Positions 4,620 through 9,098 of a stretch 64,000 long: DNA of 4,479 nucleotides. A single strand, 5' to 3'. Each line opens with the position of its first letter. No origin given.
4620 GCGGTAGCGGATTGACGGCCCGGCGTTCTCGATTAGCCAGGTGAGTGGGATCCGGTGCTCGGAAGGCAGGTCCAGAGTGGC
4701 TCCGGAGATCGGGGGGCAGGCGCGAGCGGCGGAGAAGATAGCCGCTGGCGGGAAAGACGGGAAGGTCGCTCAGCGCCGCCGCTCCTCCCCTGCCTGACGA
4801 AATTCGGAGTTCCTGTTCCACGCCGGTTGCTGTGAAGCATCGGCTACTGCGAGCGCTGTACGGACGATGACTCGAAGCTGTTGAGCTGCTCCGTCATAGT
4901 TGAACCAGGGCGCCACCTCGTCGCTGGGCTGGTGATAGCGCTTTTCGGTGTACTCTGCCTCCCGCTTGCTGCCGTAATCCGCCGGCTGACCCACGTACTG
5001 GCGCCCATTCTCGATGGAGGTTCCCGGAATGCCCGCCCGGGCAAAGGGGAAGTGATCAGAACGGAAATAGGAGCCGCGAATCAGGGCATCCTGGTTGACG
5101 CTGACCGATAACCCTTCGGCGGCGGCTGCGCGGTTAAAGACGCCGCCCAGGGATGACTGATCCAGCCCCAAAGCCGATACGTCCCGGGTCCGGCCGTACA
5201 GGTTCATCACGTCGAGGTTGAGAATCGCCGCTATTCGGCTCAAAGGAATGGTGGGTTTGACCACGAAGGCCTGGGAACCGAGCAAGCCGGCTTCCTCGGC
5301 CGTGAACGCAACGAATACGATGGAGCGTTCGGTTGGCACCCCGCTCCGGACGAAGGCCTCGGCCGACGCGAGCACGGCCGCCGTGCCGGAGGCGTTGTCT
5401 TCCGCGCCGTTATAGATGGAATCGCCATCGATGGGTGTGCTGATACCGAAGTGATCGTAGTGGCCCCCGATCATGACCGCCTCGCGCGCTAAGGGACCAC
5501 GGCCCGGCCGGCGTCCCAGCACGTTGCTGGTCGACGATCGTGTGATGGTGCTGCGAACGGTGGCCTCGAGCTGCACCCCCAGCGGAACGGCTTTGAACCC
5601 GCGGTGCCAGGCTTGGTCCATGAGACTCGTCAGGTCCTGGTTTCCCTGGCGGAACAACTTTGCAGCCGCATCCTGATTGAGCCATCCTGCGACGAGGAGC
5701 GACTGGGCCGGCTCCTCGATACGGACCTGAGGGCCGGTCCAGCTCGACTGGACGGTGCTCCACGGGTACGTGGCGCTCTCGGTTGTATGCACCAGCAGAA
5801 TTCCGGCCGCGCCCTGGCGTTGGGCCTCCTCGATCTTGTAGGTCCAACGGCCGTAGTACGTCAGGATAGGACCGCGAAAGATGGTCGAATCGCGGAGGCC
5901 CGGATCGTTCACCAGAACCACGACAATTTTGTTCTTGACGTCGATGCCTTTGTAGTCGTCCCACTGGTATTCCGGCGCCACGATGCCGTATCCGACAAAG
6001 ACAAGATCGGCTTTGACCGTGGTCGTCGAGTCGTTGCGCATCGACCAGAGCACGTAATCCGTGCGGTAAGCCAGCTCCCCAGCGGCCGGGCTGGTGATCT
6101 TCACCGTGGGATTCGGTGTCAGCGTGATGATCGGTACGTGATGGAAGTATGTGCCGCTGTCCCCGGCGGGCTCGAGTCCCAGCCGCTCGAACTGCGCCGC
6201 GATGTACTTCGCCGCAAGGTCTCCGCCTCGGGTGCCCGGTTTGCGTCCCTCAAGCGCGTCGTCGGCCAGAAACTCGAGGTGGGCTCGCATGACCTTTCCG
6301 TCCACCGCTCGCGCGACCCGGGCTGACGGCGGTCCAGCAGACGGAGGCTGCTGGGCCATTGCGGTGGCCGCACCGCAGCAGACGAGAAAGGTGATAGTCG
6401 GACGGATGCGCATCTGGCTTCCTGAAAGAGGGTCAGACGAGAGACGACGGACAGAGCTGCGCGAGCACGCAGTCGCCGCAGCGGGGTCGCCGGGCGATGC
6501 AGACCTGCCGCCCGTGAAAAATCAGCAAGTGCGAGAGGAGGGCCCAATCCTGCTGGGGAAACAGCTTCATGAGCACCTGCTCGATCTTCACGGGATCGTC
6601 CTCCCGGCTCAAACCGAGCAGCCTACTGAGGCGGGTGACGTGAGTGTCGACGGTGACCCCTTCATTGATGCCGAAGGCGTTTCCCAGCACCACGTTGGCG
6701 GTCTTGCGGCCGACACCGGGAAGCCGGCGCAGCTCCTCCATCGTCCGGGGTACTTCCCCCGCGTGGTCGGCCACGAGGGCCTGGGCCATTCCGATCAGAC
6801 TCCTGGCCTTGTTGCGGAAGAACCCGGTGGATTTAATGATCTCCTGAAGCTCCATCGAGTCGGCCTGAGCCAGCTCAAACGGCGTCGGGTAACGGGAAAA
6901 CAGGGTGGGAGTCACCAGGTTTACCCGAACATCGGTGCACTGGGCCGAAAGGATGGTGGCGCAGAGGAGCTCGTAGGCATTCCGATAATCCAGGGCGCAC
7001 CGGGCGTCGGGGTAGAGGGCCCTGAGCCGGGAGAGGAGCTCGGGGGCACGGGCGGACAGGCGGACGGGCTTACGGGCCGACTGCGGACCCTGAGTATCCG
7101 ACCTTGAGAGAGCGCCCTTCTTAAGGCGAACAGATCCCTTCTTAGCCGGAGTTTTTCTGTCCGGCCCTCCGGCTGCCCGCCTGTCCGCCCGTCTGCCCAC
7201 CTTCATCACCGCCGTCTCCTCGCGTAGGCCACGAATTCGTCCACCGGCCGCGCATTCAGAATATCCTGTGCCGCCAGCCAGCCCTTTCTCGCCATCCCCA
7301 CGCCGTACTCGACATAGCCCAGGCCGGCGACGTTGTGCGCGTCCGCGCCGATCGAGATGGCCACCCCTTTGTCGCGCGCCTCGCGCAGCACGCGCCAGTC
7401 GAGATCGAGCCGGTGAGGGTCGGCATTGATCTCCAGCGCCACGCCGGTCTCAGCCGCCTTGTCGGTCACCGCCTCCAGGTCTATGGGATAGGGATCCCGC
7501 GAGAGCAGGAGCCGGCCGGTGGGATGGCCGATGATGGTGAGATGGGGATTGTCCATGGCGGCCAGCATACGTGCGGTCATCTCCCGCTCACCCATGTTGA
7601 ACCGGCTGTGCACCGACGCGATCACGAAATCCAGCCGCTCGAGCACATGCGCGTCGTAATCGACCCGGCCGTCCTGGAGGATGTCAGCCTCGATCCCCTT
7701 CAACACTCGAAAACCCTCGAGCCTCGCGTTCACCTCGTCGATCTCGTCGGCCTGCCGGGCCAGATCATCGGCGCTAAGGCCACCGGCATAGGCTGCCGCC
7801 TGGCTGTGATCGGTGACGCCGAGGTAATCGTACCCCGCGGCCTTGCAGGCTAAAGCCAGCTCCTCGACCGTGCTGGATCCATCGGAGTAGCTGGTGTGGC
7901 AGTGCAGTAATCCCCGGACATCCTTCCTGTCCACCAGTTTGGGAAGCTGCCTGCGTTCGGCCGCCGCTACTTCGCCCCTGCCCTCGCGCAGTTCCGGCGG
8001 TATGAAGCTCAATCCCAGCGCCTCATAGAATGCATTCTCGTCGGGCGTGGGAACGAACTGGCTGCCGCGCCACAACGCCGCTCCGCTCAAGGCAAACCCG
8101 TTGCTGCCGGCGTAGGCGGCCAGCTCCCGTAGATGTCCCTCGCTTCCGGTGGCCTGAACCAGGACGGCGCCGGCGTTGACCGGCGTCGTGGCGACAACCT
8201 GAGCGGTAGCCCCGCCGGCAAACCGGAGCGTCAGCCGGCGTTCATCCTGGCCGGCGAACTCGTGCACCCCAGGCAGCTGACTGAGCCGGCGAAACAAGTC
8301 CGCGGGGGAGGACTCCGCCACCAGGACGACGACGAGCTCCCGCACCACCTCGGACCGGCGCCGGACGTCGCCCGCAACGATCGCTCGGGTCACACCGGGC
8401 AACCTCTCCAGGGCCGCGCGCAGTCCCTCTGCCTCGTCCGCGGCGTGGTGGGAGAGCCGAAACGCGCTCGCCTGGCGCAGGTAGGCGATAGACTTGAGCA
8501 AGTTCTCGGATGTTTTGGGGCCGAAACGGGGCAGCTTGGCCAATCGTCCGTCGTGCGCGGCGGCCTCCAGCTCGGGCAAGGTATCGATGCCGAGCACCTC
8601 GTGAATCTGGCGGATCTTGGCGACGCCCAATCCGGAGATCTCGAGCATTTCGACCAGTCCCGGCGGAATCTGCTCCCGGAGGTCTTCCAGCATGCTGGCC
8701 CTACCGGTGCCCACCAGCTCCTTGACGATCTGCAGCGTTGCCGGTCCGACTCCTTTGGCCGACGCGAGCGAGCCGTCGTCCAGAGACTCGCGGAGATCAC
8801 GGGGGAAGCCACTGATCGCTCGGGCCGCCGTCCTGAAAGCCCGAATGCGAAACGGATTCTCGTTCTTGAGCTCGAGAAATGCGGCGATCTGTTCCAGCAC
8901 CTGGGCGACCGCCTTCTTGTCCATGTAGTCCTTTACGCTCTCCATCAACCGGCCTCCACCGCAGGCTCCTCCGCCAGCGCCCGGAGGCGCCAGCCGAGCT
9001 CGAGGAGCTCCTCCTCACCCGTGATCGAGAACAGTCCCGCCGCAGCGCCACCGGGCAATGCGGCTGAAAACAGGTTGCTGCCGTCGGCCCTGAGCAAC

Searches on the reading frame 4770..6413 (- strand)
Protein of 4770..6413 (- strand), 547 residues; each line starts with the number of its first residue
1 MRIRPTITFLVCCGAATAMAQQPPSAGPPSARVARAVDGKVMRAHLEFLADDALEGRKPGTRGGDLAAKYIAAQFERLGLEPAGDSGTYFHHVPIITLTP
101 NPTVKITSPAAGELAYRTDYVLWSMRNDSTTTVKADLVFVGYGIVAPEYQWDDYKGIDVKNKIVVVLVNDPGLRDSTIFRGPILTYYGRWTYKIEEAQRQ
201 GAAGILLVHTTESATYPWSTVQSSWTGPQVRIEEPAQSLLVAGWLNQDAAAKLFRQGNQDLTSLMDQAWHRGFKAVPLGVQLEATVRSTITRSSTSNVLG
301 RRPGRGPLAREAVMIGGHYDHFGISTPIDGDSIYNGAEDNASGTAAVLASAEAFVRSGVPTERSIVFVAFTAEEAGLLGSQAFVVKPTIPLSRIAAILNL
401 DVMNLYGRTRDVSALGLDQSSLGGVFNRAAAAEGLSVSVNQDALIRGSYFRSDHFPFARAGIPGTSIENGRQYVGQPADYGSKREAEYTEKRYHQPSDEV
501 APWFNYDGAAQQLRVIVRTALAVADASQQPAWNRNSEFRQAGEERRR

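Call 35: search_protein_families(library=pfam, proteins=[window:4770-6413:-])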
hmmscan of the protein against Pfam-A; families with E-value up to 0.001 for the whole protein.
window:4770-6413:- (547 aa): 3 families
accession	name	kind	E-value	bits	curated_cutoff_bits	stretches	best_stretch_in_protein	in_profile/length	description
PF04389.22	Peptidase_M28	-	9.7e-41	140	21.3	1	297-502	1-176/193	Peptidase family M28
PF02225.27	PA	-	3.9e-05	24.1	23.9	1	134-220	2-63/95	PA domain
PF01546.33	Peptidase_M20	-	9.3e-05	22.9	24.6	1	336-385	32-81/206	Peptidase family M20/M25/M40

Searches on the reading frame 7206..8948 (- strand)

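Call 35: search_protein_families(library=pfam, proteins=[window:7206-8948:-])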
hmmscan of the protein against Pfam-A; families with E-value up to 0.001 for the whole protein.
window:7206-8948:- (580 aa): 4 families
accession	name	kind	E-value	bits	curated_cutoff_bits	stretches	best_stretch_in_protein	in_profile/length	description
PF14716.13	HHH_8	-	6.5e-16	58.9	30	1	9-83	1-72/73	Helix-hairpin-helix domain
PF14791.11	DNA_pol_B_thumb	-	5.1e-13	49.1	25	1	263-322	2-63/63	DNA polymerase beta thumb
PF02811.25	PHP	-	2.9e-11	44.4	26.4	1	348-462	2-111/164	PHP domain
PF14520.12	HHH_5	-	7.7e-10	39.5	27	1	100-153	3-54/57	Helix-hairpin-helix domain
